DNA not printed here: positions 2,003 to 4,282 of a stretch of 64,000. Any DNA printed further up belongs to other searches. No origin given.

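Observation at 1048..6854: Operon pairing an unusually short glycyl radical enzyme with a GH36/raffinose-synthase-like hydrolase under a LacI regulator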

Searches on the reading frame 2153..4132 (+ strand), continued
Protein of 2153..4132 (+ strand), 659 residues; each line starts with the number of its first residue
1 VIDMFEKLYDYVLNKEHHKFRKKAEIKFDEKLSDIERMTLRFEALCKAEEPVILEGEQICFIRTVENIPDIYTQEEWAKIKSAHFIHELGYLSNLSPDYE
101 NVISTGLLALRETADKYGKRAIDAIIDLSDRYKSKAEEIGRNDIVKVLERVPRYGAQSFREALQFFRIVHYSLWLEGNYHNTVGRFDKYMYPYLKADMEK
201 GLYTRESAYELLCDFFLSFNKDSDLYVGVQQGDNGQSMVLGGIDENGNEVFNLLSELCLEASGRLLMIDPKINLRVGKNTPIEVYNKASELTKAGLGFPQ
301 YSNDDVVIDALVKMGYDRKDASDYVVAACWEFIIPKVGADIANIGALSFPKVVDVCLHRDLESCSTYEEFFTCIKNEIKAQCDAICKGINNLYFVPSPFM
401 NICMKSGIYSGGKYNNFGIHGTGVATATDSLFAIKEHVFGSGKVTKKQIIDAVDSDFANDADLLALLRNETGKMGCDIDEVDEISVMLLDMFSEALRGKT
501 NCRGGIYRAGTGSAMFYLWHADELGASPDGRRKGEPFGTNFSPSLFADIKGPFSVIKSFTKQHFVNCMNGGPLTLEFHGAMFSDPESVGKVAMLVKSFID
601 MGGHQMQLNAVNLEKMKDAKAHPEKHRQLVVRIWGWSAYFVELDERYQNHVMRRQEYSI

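Call 18: find_related_loci(query=window:2162-4132:+, collection=genome_contigs, flank=10000)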
Query window:2162-4132:+ (656 aa) in genome_contigs; peptide patterns used: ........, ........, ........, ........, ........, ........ (x = any residue, [..] = any of these).
154 stretches matched a pattern; 141 encode a relative of the query (tblastn E <= 1e-3); the best 80 are kept; 80 distinct loci.
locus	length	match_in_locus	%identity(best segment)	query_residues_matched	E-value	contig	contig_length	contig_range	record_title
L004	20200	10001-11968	72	1-656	0e+0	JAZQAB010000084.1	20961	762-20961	MAG: Clostridia bacterium isolate T1900044643_TS20190109.MAGScoT_cleanbin_000032 SGB_1304_k141_1065534, whole genome sho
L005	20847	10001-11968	72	1-656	0e+0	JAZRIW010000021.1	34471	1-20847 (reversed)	MAG: Fumia sp. isolate T1900045470_YK20190161.MAGScoT_cleanbin_000005 SGB_7235_k141_3169447, whole genome shotgun sequen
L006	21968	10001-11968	71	1-656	0e+0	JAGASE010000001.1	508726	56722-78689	MAG: Clostridia bacterium isolate RGIG8725 Water_deer_Colon-4__c37, whole genome shotgun sequence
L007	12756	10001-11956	71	5-656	0e+0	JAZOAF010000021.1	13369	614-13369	MAG: Clostridia bacterium isolate T1900044764_TS20190230.MAGScoT_cleanbin_000030 SGB_2391_k141_2755838, whole genome sho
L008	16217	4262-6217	71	5-656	0e+0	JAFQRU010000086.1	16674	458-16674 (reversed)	MAG: Clostridia bacterium isolate RGIG2092 Goat_Colon-3__c357701, whole genome shotgun sequence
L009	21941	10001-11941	70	5-656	0e+0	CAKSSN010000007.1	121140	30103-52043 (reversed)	MAG: uncultured Clostridia bacterium isolate REFINED_METABAT215_TOP10_CONTIGS_1500_ASSEMBLY_K77_MERGED__Nepal_MoBio_Fibe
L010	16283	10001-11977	69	5-656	0e+0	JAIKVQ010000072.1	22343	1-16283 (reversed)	MAG: Bacillota bacterium isolate RUI406 k141_15604629_flag=0_multi=14.9811_len=22343, whole genome shotgun sequence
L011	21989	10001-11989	69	1-656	0e+0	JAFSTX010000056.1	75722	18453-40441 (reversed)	MAG: Lachnospiraceae bacterium isolate RGIG3470 Goat_Rumen.Co__c1706900, whole genome shotgun sequence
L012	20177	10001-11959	68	4-656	0e+0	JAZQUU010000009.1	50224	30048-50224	MAG: Clostridia bacterium isolate T1900045180_TC20190176.MAGScoT_cleanbin_000006 SGB_5225_k141_1243771, whole genome sho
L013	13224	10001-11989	68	1-656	0e+0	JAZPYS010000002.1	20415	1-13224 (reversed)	MAG: Acetatifactor sp. isolate T1900044646_TS20190112.MAGScoT_cleanbin_000051 SGB_1373_k141_1368859, whole genome shotgu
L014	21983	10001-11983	67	1-656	0e+0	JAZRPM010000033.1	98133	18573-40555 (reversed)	MAG: Candidatus Ornithomonoglobus sp. isolate T1900045380_YK20190070.MAGScoT_cleanbin_000003 SGB_6881_k141_717714, whole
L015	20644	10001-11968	68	1-656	0e+0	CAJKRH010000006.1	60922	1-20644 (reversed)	MAG TPA_asm: uncultured Ruminococcus sp. isolate ERR1190865-bin.22 genome assembly, contig: NODE_403_length_60922_cov_4.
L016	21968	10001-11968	68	1-656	0e+0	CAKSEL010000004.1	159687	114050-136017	MAG: uncultured Eubacteriales bacterium isolate REFINED_METABAT215_TOP10_CONTIGS_1500_ASSEMBLY_K77_MERGED__Hadza_MoBio_h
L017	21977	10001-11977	69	5-656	0e+0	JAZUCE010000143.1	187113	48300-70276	MAG: Faecalimonas sp. isolate T1900045314_YK20190003.MAGScoT_cleanbin_000053 SGB_6275_k141_1483686, whole genome shotgun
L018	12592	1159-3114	70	5-649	0e+0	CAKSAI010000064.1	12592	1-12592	MAG: uncultured Lachnospiraceae bacterium isolate REFINED_METABAT215_TOP10_CONTIGS_1500_ASSEMBLY_K77_MERGED__Hadza_MoBio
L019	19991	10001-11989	68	1-656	0e+0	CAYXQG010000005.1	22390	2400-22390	MAG TPA_asm: uncultured Acetatifactor sp. isolate SRP350583_co2_376 genome assembly, contig: NODE_3263_length_22390_cov_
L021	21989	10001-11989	68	1-656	0e+0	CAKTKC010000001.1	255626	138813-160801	MAG: uncultured Oscillospiraceae bacterium isolate REFINED_METABAT215_TOP10_CONTIGS_1500_ASSEMBLY_K77_MERGED__Hadza_MoBi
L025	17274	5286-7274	67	1-656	0e+0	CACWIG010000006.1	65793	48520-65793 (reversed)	MAG: uncultured Ruminococcus sp. isolate RUG10604 genome assembly, contig: RUG10604_asm_6, whole genome shotgun sequence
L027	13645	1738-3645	69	21-656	0e+0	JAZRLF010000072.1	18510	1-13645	MAG: Lachnospiraceae bacterium isolate T1900045442_YK20190133.MAGScoT_cleanbin_000010 SGB_7121_k141_2865998, whole genom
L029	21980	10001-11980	67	2-656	0e+0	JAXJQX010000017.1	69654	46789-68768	MAG: Acutalibacteraceae bacterium isolate DOME_MAG_2713 2713_C0211_k141_301618, whole genome shotgun sequence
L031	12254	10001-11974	67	5-656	0e+0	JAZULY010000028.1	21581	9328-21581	MAG: Acutalibacteraceae bacterium isolate T1900044899_TS20190365.MAGScoT_cleanbin_000039 SGB_3293_k141_1352225, whole ge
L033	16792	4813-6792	67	2-656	0e+0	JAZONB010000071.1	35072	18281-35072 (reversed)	MAG: Acutalibacteraceae bacterium isolate T1900045643_YK20190337.MAGScoT_cleanbin_000020 SGB_8145_k141_299689, whole gen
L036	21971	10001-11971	67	5-656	0e+0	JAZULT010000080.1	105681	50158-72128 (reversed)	MAG: Clostridia bacterium isolate T1900044904_TS20190370.MAGScoT_cleanbin_000021 SGB_3304_k141_148277, whole genome shot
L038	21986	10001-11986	65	1-656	0e+0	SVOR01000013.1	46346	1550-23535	MAG: Oscillospiraceae bacterium isolate SIG570 NODE_4377_length_46346_cov_2.447803, whole genome shotgun sequence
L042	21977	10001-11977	66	4-656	0e+0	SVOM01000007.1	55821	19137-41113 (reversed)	MAG: Oscillospiraceae bacterium isolate SIG565 NODE_2874_length_55821_cov_1.677039, whole genome shotgun sequence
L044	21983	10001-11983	65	4-656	0e+0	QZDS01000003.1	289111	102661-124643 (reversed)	Bacterium 1xD8-48 strain 1xD8-48 Scaffold3_1, whole genome shotgun sequence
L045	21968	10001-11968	67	1-656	0e+0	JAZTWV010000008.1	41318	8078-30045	MAG: Candidatus Flemingiibacterium sp. isolate T1900045332_YK20190021.MAGScoT_cleanbin_000022 SGB_6539_k141_2043931, who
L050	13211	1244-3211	67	1-656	0e+0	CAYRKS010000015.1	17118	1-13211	MAG TPA_asm: uncultured Lachnospiraceae bacterium isolate SRP313737_co1_133 genome assembly, contig: NODE_5140_length_17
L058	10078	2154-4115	67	3-656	0e+0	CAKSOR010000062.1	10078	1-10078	MAG: uncultured Eubacteriales bacterium isolate REFINED_METABAT215_TOP10_CONTIGS_1500_ASSEMBLY_K77_MERGED__Hadza_MoBio_h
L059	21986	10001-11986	65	1-656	0e+0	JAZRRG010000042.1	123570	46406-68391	MAG: Acutalibacteraceae bacterium isolate T1900045356_YK20190046.MAGScoT_cleanbin_000008 SGB_6791_k141_1431972, whole ge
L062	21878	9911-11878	65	1-656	0e+0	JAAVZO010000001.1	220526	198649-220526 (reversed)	MAG: Clostridiales bacterium isolate ABMPRH_126_1 k141_88286, whole genome shotgun sequence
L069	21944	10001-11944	65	5-656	0e+0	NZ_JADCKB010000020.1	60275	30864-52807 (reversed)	Ructibacterium gallinarum strain DSM 107454 seq20, whole genome shotgun sequence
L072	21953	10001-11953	64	4-656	0e+0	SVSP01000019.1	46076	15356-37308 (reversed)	MAG: Oscillospiraceae bacterium isolate SIG672 NODE_17906_length_46076_cov_2.166293, whole genome shotgun sequence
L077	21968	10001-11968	69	1-656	0e+0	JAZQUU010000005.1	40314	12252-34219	MAG: Clostridia bacterium isolate T1900045180_TC20190176.MAGScoT_cleanbin_000006 SGB_5225_k141_864948, whole genome shot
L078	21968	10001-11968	65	1-656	0e+0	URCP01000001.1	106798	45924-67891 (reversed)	uncultured Clostridiales bacterium isolate UMGS874 genome assembly, contig: NODE_126_length_106798_cov_4.641373, whole g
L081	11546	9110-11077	61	1-656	0e+0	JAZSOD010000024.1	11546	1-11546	MAG: Eubacteriales bacterium isolate T1900044549_TS20190015.MAGScoT_cleanbin_000066 SGB_195_k141_1705805, whole genome s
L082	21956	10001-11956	71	5-656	0e+0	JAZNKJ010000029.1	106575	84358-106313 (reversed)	MAG: Clostridia bacterium isolate T1900044676_TS20190142.MAGScoT_cleanbin_000006 SGB_1632_k141_590721, whole genome shot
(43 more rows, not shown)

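Call 24: search_protein_families(library=pfam, proteins=[L036:9082-9891:-, L031:6706-7758:+, L077:1573-3534:+, L059:16148-17068:+, L072:12754-14226:+, L078:15045-16499:+, L045:7315-8133:+, L038:12954-14132:+, L012:5641-8055:+, L033:6808-7458:+], max_evalue=0.001)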
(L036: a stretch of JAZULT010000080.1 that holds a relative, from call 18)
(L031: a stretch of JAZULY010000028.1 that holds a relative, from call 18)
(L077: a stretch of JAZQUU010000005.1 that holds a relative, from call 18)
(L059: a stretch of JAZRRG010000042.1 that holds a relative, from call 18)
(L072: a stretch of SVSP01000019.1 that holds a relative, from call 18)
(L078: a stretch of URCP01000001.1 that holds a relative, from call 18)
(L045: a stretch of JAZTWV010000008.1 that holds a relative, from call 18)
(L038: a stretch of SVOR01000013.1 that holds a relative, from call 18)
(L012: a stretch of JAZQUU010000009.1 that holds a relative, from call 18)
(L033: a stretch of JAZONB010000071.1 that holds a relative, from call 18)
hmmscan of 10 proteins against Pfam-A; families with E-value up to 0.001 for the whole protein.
L036:9082-9891:- (269 aa): 4 families
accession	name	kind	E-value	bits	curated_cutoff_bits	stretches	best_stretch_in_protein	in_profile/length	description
PF12833.13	HTH_18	-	3.3e-20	72.6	33.6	1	178-254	2-78/80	Helix-turn-helix domain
PF00165.29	HTH_AraC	-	6.4e-17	61.7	26.6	2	217-253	2-40/42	Bacterial regulatory helix-turn-helix proteins, AraC family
PF07883.17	Cupin_2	-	1.1e-07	31.9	27.2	1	25-81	12-69/70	Cupin domain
PF02311.25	AraC_binding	-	1.5e-06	28.4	21.1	1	23-79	15-73/135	AraC-like ligand binding domain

L031:6706-7758:+ (350 aa): 2 families
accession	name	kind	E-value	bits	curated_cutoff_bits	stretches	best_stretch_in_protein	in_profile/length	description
PF00657.28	Lipase_GDSL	-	4.1e-06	27.5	23.6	1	72-338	1-207/208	GDSL-like Lipase/Acylhydrolase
PF13472.12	Lipase_GDSL_2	-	0.0001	23.3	32.9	0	74-117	1-49/178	GDSL-like Lipase/Acylhydrolase family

L077:1573-3534:+ (653 aa): 1 family
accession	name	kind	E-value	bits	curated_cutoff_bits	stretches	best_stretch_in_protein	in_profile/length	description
PF02065.24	Melibiase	-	1.1e-32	113.8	27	1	207-464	1-262/347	Melibiase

L059:16148-17068:+ (306 aa): 12 families
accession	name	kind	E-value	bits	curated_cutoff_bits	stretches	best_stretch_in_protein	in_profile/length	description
PF07992.20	Pyr_redox_2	-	2e-45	155.9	26.1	1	5-292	1-291/291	Pyridine nucleotide-disulphide oxidoreductase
PF13738.12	Pyr_redox_3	-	5.1e-23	82.2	30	2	80-275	102-305/305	Pyridine nucleotide-disulphide oxidoreductase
PF03486.20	HI0933_like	-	1.4e-11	44.7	50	1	6-37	2-33/244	HI0933-like protein Rossmann domain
PF01266.30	DAO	-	3e-11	43.9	27.9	1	6-40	1-37/353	FAD dependent oxidoreductase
PF12831.13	FAD_oxidored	-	3.7e-10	40.1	27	1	6-46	1-42/416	FAD dependent oxidoreductase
PF00070.33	Pyr_redox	-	2.8e-09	37.8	22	1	147-218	2-80/82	Pyridine nucleotide-disulphide oxidoreductase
PF13450.12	NAD_binding_8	-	7.9e-09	36.1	21.9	1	9-46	1-39/68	NAD(P)-binding Rossmann-like domain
PF00890.30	FAD_binding_2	-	1.5e-08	34.7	20.4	1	6-44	1-40/414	FAD binding domain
PF01134.28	GIDA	-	1.1e-07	31.7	22.1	1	6-36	1-31/391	Glucose inhibited division protein A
PF01946.23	Thi4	-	4.6e-06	26.5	26.2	1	5-40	18-55/235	Thi4 family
PF05834.18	Lycopene_cycl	-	3.4e-05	23.6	23.4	0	6-34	1-31/380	Lycopene cyclase protein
PF01593.30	Amino_oxidase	-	0.00091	19.1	19.8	0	15-45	2-33/443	Flavin containing amine oxidoreductase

L072:12754-14226:+ (490 aa): 2 families
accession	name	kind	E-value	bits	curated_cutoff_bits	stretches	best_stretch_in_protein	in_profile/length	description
PF06964.18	Alpha-L-AF_C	-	5.5e-38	131.2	27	1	298-472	1-153/165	Alpha-L-arabinofuranosidase C-terminal domain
PF22848.2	ASD1_dom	-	1.4e-08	35.1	22.2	1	60-127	3-74/239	Alpha-L-arabinofuranosidase 1 domain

L078:15045-16499:+ (484 aa): 0 families

L045:7315-8133:+ (272 aa): 3 families
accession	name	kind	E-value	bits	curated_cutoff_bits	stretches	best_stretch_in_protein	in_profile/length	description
PF08282.18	Hydrolase_3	-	1.7e-41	143.1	20.9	1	9-267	1-255/255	haloacid dehalogenase-like hydrolase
PF05116.19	S6PP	-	1.5e-11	44.8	20.3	2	181-253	145-219/247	Sucrose-6F-phosphate phosphohydrolase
PF00702.32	Hydrolase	-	2.5e-06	28.5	26.4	0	159-235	118-191/191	haloacid dehalogenase-like hydrolase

L038:12954-14132:+ (392 aa): 3 families
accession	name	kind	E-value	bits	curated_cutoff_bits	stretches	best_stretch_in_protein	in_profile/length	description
PF13306.12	LRR_5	-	8.1e-27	94.1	27.7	1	65-191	1-124/127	BspA type Leucine rich repeat region (6 copies)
PF06024.17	Orf78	-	0.00035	21.2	29.4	1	294-359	30-95/101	Orf78 (ac78)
PF04277.18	OAD_gamma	-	0.00081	20.5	27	1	331-382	12-57/76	Oxaloacetate decarboxylase, gamma chain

L012:5641-8055:+ (804 aa): 3 families
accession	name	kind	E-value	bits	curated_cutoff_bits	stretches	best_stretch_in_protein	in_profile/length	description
PF17167.11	Glyco_hydro_94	-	2.8e-91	306.8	27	1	313-724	4-420/420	Glycosyl hydrolase 94 superfamily, catalytic domain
PF06165.18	GH94_b-supersand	-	8.1e-58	196.3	23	1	21-271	1-251/251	Glycosyl hydrolase 94, supersandwich domain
PF03633.20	Glyco_hydro_65C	-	0.00012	22.2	22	1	730-763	6-39/62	Glycosyl hydrolase family 65, C-terminal domain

L033:6808-7458:+ (216 aa): 1 family
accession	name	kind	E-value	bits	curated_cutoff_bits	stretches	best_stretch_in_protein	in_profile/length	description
PF16161.11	DUF4867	-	2.6e-68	230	28.7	1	14-211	1-200/201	Domain of unknown function (DUF4867)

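Call 25: search_protein_families(library=pfam, proteins=[L042:14932-17304:+, L069:20825-21751:+, L015:15830-16579:-, L006:16638-18941:+, L082:5315-9787:+, L008:8761-10260:+, L062:14884-17163:+, L062:17284-18588:+, L050:4034-4498:+, L081:6339-8285:+], max_evalue=0.001)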
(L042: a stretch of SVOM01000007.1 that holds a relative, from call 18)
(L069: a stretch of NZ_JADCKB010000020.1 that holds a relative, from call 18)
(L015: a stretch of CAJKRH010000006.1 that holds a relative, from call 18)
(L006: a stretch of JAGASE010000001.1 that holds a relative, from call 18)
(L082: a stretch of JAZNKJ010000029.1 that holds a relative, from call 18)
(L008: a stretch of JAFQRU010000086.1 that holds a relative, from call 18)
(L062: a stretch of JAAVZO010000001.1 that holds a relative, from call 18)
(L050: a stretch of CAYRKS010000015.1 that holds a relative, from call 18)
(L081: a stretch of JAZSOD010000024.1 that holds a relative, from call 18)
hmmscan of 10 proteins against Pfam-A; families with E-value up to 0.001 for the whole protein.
L042:14932-17304:+ (790 aa): 2 families
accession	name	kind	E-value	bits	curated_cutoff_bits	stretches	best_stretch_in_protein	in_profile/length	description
PF13597.11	NRDD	-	6.2e-190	633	26.2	1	121-685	1-562/562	Anaerobic ribonucleoside-triphosphate reductase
PF03477.21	ATP-cone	-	7.4e-21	74.9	25.8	1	3-92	2-87/88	ATP cone domain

L069:20825-21751:+ (308 aa): 1 family
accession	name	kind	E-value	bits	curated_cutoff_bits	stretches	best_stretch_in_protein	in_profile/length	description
PF00528.27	BPD_transp_1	-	1.2e-12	48.4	26.4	1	93-302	1-182/184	Binding-protein-dependent transport system inner membrane component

L015:15830-16579:- (249 aa): 10 families
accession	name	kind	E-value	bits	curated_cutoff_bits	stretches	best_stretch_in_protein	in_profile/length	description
PF00455.28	DeoRC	-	3e-40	138.2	31.8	1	75-232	2-159/160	DeoR C terminal sensor domain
PF08220.18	HTH_DeoR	-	5.2e-13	49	21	1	6-61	1-56/57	DeoR-like helix-turn-helix domain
PF13412.12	HTH_24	-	5.1e-09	36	21.9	1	4-49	2-47/48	Winged helix-turn-helix DNA-binding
PF08279.18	HTH_11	-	6.2e-08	32.8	25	1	6-47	1-43/55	HTH domain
PF01047.28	MarR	-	2.8e-07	30.8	24.6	1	7-52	5-50/59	MarR family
PF13730.12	HTH_36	-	1.6e-05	25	25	1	16-49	23-55/55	Helix-turn-helix domain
PF01022.26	HTH_5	-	2.3e-05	24.6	22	1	9-50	6-46/47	Bacterial regulatory protein, arsR family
PF13404.12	HTH_AsnC-type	-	4.4e-05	23.7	27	1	9-44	7-42/42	AsnC-type helix-turn-helix domain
PF01325.25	Fe_dep_repress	-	0.00016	22.2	26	1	13-50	16-53/60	Iron dependent repressor, N-terminal DNA binding domain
PF03965.22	Penicillinase_R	-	0.00092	20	22.6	0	5-55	3-57/115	Penicillinase repressor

L006:16638-18941:+ (767 aa): 3 families
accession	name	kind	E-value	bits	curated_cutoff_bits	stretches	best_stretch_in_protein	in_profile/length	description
PF12833.13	HTH_18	-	4e-19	69.1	33.6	1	684-761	2-79/80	Helix-turn-helix domain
PF00165.29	HTH_AraC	-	1.8e-14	53.8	26.6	1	731-759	13-40/42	Bacterial regulatory helix-turn-helix proteins, AraC family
PF17853.6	GGDEF_2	-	2.3e-05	25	24.5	1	393-524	6-115/116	GGDEF-like domain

L082:5315-9787:+ (1490 aa): 4 families
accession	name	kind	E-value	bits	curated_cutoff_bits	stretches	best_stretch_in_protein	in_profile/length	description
PF17957.7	Big_7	-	8.4e-13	49.2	24.1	1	490-542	15-68/70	Bacterial Ig domain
PF13088.12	BNR_2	-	2.8e-11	43.7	31.4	1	1076-1288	64-249/277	BNR repeat-like domain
PF06439.18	3keto-disac_hyd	-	1e-08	35.9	26.8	0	213-333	8-133/187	3-keto-disaccharide hydrolase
PF02012.26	BNR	-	4.8e-05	23.2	27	0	1165-1174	2-11/12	BNR/Asp-box repeat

L008:8761-10260:+ (499 aa): 0 families

L062:14884-17163:+ (759 aa): 1 family
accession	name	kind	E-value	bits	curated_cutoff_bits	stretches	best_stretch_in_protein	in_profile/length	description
PF03772.21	Competence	-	1.6e-42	146.2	23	1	240-501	14-267/270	Competence protein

L062:17284-18588:+ (434 aa): 1 family
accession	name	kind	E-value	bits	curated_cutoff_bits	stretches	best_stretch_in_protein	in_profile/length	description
PF05193.26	Peptidase_M16_C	-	7.8e-25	88.2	23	1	189-359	3-177/181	Peptidase M16 inactive domain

L050:4034-4498:+ (154 aa): 0 families

L081:6339-8285:+ (648 aa): 7 families
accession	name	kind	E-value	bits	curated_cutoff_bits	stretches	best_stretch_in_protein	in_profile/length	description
PF09334.17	tRNA-synt_1g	-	2e-112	376.3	20.1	2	155-365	179-391/391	tRNA synthetases class I (M)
PF00133.28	tRNA-synt_1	-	2.3e-33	116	22.7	2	2-217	21-244/414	tRNA synthetases class I (I, L, M and V)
PF01588.26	tRNA_bind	-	1e-28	99.7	27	1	555-645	1-95/96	Putative tRNA binding domain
PF01406.26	tRNA-synt_1e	-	7.9e-12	45.6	27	1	5-124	11-127/301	tRNA synthetases class I (C) catalytic domain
PF19303.5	Anticodon_3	-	2.8e-11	44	23.5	1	376-514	1-139/152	Anticodon binding domain of methionyl tRNA ligase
PF08264.19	Anticodon_1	-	3.4e-07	30.7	25.1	1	389-481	4-89/148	Anticodon-binding domain of tRNA ligase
PF01921.24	tRNA-synt_1f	-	6.3e-06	25.8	27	0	261-335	239-316/360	tRNA synthetases class I (K)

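Call 26: search_protein_representatives(protein=window:2162-4132:+)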
Query: 656 residues. Proteins with E-value up to 0.001 (for the whole library): 5899; up to 1e-10: 3353; up to 1e-30: 1491. The best 150 are listed.
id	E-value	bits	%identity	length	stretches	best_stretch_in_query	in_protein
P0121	1.4e-283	958.7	64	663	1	2-655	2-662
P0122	6.2e-243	824.4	70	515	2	263-655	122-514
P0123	6.7e-221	751.6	51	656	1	4-655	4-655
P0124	3.6e-204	696.3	51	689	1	3-655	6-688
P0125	9.2e-193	658.6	48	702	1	7-654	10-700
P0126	6.4e-188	642.6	62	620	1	4-450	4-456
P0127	5.1e-185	633.0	47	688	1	26-656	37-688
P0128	6.8e-178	609.5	47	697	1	6-654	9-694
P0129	3.1e-177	607.3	48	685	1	32-655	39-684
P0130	3.5e-176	603.8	44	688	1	4-654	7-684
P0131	6.4e-175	599.7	46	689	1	2-652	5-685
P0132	8.1e-172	589.4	46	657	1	4-650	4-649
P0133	1.7e-166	571.9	46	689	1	27-656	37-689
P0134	3.2e-166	570.9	54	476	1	187-655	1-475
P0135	4.3e-165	567.2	46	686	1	28-655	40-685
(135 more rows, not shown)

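Call 33: search_solved_structures(query=L033:6808-7458:+, max_evalue=1)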
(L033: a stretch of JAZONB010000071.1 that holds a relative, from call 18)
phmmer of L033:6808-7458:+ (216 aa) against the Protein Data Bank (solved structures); distinct sequences matched with E-value up to 1: 1.
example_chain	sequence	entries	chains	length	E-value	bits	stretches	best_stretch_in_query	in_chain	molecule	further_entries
9gyy_A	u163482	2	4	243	1.3e-50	175.1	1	6-214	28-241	DUF4867 domain-containing protein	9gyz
